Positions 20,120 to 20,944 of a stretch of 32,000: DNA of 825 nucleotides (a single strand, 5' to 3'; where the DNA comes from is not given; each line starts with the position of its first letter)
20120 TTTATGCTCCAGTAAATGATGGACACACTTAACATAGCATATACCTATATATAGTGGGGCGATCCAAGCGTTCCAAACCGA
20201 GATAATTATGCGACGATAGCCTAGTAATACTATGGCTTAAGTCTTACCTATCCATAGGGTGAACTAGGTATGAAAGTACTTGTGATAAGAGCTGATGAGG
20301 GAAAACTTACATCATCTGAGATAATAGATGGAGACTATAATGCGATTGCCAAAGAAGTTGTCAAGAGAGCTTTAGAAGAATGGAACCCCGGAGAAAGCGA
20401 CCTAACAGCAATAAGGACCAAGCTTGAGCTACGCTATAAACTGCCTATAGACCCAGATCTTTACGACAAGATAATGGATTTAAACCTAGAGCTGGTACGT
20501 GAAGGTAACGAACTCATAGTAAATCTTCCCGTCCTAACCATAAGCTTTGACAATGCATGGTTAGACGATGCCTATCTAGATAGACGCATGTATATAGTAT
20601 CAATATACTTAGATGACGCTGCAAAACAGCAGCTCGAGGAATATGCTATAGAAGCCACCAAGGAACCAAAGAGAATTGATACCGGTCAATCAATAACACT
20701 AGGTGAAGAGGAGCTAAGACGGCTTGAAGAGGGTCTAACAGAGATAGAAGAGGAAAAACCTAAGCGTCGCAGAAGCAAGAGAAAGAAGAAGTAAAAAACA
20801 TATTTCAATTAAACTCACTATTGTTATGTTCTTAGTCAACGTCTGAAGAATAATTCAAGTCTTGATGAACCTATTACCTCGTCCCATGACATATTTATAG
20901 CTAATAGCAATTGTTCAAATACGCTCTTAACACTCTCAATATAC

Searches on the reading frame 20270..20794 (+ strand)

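Call 31: search_protein_families(library=pfam, proteins=[window:20270-20794:+], max_evalue=0.001)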
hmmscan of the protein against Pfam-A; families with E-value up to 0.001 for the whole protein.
window:20270-20794:+ (174 aa): 1 family
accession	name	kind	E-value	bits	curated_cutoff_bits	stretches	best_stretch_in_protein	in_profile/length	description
PF10051.14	DUF2286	-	4e-44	150.2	24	1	2-135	1-133/138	Uncharacterized protein conserved in archaea (DUF2286)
